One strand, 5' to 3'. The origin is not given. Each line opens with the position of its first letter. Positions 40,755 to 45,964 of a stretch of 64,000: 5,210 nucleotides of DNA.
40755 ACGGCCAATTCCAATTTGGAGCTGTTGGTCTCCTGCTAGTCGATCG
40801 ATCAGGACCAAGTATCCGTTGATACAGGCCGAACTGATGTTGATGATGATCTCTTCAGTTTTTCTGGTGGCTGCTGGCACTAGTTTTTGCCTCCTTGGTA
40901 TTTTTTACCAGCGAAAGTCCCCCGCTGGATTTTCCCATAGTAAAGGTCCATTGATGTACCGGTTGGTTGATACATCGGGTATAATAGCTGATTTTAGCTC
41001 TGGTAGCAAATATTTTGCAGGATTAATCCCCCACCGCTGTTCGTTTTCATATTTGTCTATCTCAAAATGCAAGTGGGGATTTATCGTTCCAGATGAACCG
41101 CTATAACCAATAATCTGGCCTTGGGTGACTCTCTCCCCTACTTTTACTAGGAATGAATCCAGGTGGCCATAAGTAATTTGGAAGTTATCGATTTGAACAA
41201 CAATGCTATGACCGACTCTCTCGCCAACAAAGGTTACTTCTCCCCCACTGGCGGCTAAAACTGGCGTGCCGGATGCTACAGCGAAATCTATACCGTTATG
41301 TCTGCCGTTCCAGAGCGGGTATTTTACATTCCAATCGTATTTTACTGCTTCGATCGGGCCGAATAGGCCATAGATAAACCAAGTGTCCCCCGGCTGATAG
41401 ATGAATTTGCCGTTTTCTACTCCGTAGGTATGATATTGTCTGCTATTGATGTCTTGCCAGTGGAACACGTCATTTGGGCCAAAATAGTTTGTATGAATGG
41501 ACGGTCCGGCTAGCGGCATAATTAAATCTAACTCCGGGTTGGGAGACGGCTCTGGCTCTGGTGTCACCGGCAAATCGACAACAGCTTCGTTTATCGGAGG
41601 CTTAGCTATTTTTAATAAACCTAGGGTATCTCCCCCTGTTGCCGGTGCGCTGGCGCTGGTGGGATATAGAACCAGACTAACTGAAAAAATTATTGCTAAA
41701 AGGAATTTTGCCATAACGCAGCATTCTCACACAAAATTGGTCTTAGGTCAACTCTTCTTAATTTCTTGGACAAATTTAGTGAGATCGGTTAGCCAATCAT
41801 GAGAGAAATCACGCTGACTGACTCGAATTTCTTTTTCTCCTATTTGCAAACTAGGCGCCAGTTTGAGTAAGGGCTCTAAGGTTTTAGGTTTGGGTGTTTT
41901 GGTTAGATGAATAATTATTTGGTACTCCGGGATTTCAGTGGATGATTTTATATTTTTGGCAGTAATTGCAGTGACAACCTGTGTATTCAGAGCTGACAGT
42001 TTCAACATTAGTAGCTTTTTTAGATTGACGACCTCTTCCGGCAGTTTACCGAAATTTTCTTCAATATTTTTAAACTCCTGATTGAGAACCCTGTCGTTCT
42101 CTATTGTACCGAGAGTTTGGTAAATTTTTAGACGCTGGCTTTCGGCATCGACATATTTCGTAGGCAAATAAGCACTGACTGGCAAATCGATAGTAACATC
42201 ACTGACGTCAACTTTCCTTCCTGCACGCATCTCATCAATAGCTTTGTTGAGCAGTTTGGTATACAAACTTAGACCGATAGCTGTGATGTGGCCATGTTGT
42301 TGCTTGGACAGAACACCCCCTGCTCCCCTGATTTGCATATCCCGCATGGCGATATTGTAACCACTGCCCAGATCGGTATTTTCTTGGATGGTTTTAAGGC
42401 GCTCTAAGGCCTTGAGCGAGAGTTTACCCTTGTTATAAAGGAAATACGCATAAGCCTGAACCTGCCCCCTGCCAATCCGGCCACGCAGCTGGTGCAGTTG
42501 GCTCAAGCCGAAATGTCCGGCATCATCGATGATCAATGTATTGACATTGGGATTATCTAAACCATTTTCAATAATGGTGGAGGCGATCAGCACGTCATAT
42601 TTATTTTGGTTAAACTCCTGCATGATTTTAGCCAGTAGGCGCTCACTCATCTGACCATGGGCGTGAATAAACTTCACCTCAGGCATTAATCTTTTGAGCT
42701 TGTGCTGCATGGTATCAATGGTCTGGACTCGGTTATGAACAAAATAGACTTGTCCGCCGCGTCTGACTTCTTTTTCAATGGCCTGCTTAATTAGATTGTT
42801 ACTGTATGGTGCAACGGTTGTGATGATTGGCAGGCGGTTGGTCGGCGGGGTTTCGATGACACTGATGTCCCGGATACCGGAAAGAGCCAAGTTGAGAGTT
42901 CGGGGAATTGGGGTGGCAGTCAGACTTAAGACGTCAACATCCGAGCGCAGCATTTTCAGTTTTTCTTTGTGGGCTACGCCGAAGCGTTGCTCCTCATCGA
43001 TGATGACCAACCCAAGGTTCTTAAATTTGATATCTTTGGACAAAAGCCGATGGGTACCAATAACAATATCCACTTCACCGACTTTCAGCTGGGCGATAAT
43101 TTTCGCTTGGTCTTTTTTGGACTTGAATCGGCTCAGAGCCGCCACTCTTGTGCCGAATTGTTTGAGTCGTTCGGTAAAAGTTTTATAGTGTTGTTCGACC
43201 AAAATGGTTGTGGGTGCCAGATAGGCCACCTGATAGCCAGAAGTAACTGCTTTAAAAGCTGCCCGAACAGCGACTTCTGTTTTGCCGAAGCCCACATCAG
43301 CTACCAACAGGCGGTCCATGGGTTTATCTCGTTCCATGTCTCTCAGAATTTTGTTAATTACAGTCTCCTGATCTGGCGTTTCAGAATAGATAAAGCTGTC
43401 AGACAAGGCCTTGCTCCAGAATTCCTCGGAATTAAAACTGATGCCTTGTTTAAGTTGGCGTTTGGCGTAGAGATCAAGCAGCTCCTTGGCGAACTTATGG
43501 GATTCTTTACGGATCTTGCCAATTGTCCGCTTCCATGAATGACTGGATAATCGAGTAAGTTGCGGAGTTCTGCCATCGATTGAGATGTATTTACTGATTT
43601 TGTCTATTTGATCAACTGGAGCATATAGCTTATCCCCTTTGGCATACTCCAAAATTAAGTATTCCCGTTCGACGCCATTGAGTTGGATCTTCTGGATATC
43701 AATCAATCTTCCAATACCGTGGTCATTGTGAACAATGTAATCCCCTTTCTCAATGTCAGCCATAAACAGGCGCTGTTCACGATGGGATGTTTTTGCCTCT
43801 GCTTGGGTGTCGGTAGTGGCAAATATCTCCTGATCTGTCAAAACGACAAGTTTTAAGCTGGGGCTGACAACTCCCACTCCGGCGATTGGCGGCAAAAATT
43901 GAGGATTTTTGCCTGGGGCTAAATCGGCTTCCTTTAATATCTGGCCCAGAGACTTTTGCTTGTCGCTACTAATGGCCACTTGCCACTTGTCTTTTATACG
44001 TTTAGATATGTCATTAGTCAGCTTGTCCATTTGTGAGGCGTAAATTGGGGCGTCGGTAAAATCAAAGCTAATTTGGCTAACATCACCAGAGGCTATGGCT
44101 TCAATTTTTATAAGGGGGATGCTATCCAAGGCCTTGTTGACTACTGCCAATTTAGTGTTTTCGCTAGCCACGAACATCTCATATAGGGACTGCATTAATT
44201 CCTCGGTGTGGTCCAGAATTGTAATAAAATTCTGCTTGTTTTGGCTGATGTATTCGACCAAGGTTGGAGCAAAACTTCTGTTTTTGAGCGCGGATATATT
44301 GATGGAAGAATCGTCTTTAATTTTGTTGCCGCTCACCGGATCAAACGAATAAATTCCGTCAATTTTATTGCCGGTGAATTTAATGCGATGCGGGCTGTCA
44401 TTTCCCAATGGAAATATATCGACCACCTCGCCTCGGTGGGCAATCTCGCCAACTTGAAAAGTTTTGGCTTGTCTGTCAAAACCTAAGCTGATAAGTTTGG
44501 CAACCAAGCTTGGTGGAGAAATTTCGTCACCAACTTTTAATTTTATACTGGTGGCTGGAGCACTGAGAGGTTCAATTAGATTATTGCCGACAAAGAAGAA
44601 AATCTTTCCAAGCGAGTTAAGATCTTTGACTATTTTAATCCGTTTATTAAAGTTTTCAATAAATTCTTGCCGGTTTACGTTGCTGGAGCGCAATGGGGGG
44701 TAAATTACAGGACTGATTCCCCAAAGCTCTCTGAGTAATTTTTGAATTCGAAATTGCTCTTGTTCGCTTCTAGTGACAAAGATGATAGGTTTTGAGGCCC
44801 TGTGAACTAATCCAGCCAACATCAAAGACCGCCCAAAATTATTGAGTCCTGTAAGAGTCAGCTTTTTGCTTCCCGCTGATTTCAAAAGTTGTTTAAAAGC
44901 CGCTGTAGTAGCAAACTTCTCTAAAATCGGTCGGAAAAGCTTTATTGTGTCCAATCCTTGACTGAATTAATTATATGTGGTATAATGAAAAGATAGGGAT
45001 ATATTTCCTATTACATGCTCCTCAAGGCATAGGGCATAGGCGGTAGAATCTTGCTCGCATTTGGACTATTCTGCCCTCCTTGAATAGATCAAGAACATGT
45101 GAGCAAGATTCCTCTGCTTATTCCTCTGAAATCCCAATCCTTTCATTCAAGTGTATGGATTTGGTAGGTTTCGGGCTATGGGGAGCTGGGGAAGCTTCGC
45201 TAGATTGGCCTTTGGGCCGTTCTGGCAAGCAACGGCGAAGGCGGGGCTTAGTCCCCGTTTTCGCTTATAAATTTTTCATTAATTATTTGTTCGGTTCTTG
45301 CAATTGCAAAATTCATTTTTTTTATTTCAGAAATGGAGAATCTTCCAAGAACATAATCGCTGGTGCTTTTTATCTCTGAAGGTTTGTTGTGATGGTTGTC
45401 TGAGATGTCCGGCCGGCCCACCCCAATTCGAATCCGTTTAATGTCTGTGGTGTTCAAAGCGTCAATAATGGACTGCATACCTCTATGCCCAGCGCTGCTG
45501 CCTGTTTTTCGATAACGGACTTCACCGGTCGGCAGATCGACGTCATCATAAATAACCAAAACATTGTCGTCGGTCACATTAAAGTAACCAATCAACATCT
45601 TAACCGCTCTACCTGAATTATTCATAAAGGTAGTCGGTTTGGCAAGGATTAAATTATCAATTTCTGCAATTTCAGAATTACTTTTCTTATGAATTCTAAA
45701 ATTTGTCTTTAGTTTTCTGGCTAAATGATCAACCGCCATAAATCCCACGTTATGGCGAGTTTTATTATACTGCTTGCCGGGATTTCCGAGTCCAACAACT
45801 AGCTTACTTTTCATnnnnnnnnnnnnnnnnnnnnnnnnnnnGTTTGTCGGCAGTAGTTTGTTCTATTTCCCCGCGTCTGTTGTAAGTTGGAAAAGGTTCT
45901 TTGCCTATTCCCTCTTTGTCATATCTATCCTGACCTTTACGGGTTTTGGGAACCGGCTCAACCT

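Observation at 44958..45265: The best promoter in the window drives a ~270-nt non-coding plus-strand transcript between mfd and pth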

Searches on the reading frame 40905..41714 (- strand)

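Call 54: search_protein_families(library=pfam, proteins=[window:40905-41714:-], max_evalue=0.01)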
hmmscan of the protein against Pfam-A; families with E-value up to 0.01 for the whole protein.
window:40905-41714:- (269 aa): 1 family
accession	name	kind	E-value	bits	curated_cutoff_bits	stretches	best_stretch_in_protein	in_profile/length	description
PF01551.29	Peptidase_M23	-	3.8e-25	88.3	28.7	1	138-224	2-92/96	Peptidase family M23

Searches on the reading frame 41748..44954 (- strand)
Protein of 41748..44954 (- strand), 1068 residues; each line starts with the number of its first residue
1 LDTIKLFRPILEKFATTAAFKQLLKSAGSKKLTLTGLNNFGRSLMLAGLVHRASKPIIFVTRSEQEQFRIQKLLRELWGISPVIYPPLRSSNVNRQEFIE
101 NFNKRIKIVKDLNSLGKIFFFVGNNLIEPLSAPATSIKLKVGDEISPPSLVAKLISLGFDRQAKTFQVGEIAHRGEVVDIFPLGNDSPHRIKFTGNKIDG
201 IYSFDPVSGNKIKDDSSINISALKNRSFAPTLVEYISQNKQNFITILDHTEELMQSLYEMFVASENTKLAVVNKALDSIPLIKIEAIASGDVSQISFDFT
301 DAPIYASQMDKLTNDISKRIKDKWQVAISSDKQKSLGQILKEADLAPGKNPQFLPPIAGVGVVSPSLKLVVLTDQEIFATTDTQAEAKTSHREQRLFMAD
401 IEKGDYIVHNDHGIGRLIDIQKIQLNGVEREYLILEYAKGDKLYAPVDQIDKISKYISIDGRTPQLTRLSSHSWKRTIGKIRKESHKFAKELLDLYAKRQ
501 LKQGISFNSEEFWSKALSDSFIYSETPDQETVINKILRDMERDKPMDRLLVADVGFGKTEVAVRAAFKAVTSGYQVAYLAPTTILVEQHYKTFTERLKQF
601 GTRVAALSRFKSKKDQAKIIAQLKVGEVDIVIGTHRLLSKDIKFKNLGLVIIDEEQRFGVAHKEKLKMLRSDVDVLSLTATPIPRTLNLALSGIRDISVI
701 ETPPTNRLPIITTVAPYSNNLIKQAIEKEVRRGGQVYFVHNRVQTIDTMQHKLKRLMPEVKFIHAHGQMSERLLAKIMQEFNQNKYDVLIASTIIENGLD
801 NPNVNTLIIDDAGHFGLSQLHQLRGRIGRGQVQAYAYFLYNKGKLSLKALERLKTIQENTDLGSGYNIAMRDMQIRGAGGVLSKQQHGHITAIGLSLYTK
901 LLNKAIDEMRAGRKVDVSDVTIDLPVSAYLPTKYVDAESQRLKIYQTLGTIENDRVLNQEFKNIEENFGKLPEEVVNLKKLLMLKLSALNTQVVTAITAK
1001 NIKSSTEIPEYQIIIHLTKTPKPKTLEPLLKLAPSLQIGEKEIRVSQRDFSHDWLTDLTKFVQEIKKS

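Call 48: find_homologous_proteins(query=window:41748-44954:-, max_evalue=1e-100)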
Query window:41748-44954:- (1068 aa): 326 proteins with E <= 1e-100 among 8000 candidates; the best 120 are listed.
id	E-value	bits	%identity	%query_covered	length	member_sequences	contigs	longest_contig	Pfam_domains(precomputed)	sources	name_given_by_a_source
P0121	0.0e+0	2252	100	96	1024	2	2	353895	PF02559.23,PF00270.36,PF17757.7,PF03461.21,PF00271.38,PF04851.22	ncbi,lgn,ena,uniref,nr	ncbi:transcription-repair coupling factor [candidate division Kazan bacterium]|uniref:Transcription-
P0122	0.0e+0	2013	84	100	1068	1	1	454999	PF02559.23,PF00270.36,PF17757.7,PF03461.21,PF00271.38,PF04851.22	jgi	-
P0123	0.0e+0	1987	83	100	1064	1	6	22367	PF02559.23,PF00270.36,PF17757.7,PF03461.21,PF00271.38,PF04851.22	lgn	-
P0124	0.0e+0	1759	75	98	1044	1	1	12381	PF02559.23,PF00270.36,PF17757.7,PF03461.21,PF00271.38,PF04851.22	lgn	-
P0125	0.0e+0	1741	72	100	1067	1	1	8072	PF02559.23,PF00270.36,PF17757.7,PF03461.21,PF00271.38,PF04851.22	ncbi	ncbi:MAG: transcription-repair coupling factor [bacterium]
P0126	0.0e+0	1736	72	99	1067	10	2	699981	PF02559.23,PF00270.36,PF17757.7,PF03461.21,PF00271.38,PF04851.22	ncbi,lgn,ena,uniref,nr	ncbi:transcription-repair coupling factor [candidate division Kazan bacterium RIFCSPHIGHO2_01_FULL_4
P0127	0.0e+0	1721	72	100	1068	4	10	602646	PF02559.23,PF00270.36,PF17757.7,PF03461.21,PF00271.38,PF04851.22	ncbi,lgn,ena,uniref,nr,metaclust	ncbi:MAG: transcription-repair coupling factor, transcription-repair coupling factor (superfamily II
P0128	0.0e+0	1711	71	99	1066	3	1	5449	PF02559.23,PF00270.36,PF17757.7,PF03461.21,PF00271.38,PF04851.22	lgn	-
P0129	0.0e+0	1699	69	100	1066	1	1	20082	PF02559.23,PF00270.36,PF17757.7,PF03461.21,PF00271.38,PF04851.22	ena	-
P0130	0.0e+0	1695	70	99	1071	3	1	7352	PF02559.23,PF00270.36,PF17757.7,PF03461.21,PF00271.38,PF04851.22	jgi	-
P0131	0.0e+0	1689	70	100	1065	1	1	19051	PF02559.23,PF00270.36,PF17757.7,PF03461.21,PF00271.38,PF04851.22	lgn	-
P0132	0.0e+0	1684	71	98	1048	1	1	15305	PF02559.23,PF00270.36,PF17757.7,PF03461.21,PF00271.38,PF04851.22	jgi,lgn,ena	-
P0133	0.0e+0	1674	69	99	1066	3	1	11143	PF02559.23,PF00270.36,PF17757.7,PF03461.21,PF00271.38,PF04851.22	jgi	jgi:transcription-repair coupling factor (superfamily II helicase)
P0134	0.0e+0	1671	69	99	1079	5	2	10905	PF02559.23,PF00270.36,PF17757.7,PF03461.21,PF00271.38,PF04851.22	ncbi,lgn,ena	-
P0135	0.0e+0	1669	70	100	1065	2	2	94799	PF02559.23,PF00270.36,PF17757.7,PF03461.21,PF00271.38,PF04851.22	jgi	-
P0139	0.0e+0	1635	68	100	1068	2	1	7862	PF02559.23,PF00270.36,PF17757.7,PF03461.21,PF00271.38,PF04851.22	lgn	-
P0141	0.0e+0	1607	67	100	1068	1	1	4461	PF02559.23,PF00270.36,PF17757.7,PF03461.21,PF00271.38,PF04851.22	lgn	-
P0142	0.0e+0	1598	68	100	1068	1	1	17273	PF02559.23,PF00270.36,PF17757.7,PF03461.21,PF00271.38,PF04851.22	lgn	-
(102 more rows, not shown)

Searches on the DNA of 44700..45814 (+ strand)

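Call 5: search_rna_families(source=window, start=44700, end=45500, threshold=evalue, max_evalue=10, show_alignments=3)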
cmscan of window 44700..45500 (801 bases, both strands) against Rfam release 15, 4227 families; matches with E-value up to 10: 2.
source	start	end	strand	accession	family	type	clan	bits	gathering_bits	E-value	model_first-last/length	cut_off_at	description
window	45114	45191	+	RF00767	mir-150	Gene; miRNA;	-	15.5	55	4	1-82/82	no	mir-150 microRNA precursor family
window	45037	45120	+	RF03237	MIR6425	Gene; miRNA;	-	15.5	142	4.2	1-125/125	no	MIR6425 microRNA precursor family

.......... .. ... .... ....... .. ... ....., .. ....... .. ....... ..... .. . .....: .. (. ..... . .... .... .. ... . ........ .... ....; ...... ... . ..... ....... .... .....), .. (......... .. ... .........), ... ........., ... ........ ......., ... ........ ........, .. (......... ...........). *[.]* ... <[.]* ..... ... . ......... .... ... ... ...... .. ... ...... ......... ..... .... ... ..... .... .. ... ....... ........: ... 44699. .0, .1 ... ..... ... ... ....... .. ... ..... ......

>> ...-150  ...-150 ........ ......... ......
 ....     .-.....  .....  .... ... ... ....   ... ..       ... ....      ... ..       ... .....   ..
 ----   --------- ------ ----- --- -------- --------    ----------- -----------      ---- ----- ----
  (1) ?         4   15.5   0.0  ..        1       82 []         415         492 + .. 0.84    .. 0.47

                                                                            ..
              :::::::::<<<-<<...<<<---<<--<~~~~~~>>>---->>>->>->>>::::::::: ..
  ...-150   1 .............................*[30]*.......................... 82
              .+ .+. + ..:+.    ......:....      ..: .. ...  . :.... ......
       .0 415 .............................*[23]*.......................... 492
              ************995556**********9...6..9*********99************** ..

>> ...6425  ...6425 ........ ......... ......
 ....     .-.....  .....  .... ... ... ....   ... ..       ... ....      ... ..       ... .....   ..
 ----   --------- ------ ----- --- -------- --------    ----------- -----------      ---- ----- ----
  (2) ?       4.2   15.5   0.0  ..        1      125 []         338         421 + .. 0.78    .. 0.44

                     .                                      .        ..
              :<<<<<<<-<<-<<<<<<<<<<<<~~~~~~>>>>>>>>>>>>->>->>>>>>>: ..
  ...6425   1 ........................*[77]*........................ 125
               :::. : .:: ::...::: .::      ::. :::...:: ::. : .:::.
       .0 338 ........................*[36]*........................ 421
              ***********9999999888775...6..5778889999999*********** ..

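Call 43: build_rna_model(alignment_id=A4, structure=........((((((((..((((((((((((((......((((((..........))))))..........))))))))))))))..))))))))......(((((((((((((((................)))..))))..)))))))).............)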
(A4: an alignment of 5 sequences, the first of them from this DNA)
Model R1 built from alignment A4 (5 sequences, 163 columns); structure: as given.
model positions 159; base pairs 43; branch points 1; effective number of sequences 0.98; information 0.59 bits per position. Calibrated on 0.2 Mb of random sequence (short: E-values are rough).
structure used (alignment columns):
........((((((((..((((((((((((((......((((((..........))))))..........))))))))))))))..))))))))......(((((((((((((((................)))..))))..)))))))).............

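Call 44: search_with_rna_model(model_id=R1, sources=[window, L001, L002, L003, L004, L005, L006, L007, L009, L010, L012, L014, L022, L024, L026, L030, L040, L045, L048, L050, L061, L075, L076, L079, L081, L083, L090, L091, L092, L093, L094, L095, L097, L098, L099, L103, L104], max_evalue=1, make_alignment=true)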
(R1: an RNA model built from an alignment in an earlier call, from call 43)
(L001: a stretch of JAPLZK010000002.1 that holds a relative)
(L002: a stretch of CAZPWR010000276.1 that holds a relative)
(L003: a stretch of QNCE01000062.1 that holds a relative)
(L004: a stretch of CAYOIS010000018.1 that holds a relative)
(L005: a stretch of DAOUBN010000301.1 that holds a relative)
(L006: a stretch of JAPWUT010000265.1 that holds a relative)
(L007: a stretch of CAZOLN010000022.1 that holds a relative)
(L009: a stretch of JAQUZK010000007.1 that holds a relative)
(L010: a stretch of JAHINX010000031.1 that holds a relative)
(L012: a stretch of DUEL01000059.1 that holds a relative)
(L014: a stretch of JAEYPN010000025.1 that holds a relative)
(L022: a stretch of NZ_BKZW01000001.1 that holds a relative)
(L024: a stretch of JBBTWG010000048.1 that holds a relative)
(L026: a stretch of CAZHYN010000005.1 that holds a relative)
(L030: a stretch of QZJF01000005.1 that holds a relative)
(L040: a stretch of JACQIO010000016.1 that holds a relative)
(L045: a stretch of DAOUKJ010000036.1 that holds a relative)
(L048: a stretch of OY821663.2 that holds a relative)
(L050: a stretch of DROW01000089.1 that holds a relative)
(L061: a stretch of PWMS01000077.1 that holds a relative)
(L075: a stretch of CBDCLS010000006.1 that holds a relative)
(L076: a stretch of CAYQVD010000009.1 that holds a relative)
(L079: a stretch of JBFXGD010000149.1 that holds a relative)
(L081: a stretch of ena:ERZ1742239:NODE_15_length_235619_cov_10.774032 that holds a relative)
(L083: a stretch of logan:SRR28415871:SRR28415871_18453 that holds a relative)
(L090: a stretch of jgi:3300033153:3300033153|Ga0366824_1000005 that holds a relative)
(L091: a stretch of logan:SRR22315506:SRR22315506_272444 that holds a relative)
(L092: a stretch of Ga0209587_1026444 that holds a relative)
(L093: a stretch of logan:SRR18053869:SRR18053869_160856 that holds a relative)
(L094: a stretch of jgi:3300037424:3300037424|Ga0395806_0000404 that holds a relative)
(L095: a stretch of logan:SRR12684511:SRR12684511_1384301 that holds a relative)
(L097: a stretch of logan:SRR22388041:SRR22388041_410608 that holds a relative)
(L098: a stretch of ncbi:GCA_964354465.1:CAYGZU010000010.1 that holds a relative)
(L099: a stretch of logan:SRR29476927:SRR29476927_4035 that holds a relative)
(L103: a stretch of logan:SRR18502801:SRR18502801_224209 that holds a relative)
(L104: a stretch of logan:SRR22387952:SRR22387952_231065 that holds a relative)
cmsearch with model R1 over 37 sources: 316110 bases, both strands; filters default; matches with E-value up to 1: 19.
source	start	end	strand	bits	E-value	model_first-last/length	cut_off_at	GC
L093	1183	1342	-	187.4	4.1e-43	1-159/159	no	0.48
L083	4560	4718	-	186.7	5.9e-43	1-159/159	no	0.48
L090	4586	4746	-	186.3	7.6e-43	1-159/159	no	0.47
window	45028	45187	+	182.5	6.3e-42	1-159/159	no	0.45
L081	4628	4787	-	182.5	6.3e-42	1-159/159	no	0.45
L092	1215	1372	-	180.2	2.2e-41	1-159/159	no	0.46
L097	4786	4941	-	57.8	1e-11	1-159/159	no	0.49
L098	4556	4739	-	53.9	9.3e-11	1-159/159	no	0.51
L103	1062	1241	-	51.8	2.9e-10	1-159/159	no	0.44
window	45016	45129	-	38.1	6.3e-07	1-159/159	no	0.46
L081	4686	4799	+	38.1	6.3e-07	1-159/159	no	0.46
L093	1242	1361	+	33.7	7.1e-06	1-159/159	no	0.49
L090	4646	4766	+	32.9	1.1e-05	1-159/159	no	0.44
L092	1272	1393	+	30.5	4.3e-05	1-159/159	no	0.4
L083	4618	4737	+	28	0.00017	1-159/159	no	0.42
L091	4597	4737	-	24.7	0.0011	1-159/159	no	0.38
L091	4637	4819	+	21.8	0.0055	1-159/159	no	0.39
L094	4597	4736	-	18.6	0.033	1-159/159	no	0.42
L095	2320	2459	-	18.6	0.033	1-159/159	no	0.42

Alignment A5: 19 matches aligned to the model, 281 columns, each read 5' to 3' on its own strand. Consensus structure (alignment columns), stored with it:
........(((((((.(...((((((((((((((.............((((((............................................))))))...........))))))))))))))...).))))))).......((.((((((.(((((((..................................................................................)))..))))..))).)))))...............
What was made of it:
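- The covariance model gives 180-187 bits against 28-38 bits on the opposite strand (call 44). The model also finds nothing at the pth loci of other Patescibacteria (call 44). The opposite-strand covariance-model score is 28-38 bits against 180-187 (call 44).
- Tried and rejected: There were no members outside the Kazan set and no paralogue in the window (call 44).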

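Call 56: search_rna_families(sources=[L091, L094, L097, L098, L103, L083], threshold=evalue, max_evalue=1)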
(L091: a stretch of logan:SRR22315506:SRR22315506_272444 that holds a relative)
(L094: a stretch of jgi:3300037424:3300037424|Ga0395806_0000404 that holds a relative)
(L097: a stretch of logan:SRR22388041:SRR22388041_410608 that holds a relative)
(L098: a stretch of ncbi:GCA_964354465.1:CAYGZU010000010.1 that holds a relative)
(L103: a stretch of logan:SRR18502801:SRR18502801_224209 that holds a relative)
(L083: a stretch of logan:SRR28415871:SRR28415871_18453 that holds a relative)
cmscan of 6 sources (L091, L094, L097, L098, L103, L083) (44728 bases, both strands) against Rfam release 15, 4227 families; matches with E-value up to 1: 3.
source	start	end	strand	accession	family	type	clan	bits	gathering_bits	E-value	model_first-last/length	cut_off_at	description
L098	6482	6746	-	RF02675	Ysr141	Gene; sRNA;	-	23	196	0.025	1-255/255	no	Yersinia sRNA 141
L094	2594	2639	-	RF00032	Histone3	Cis-reg;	-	21.5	34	0.16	1-46/46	no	Histone 3' UTR stem-loop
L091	747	889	-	RF00126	ryfA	Gene; sRNA;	-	20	80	0.45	1-296/296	no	ryfA RNA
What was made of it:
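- On Any described RNA family (Rfam 15, 4227 models): In six relatives nothing in the spacer reaches E≤1 (call 56).
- No Rfam hit at E≤1 in six relatives (call 56).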

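Call 61: search_with_rna_model(model_id=R1, sources=[L105, L106, L107, L108, L109, L110, L111, L112, L113, L114], max_evalue=1, show_alignments=2)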
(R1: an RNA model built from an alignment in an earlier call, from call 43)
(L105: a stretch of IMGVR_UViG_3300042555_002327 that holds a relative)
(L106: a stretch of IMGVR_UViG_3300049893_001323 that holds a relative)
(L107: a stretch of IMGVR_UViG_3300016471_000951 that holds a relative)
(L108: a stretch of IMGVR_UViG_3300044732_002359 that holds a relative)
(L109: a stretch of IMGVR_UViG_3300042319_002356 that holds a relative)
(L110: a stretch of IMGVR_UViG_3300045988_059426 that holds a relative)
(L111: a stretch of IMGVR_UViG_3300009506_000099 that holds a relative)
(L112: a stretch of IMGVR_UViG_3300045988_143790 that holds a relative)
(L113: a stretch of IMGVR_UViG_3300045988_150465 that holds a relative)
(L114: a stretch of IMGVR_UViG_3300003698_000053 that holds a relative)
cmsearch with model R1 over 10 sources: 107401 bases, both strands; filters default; matches with E-value up to 1: 0.
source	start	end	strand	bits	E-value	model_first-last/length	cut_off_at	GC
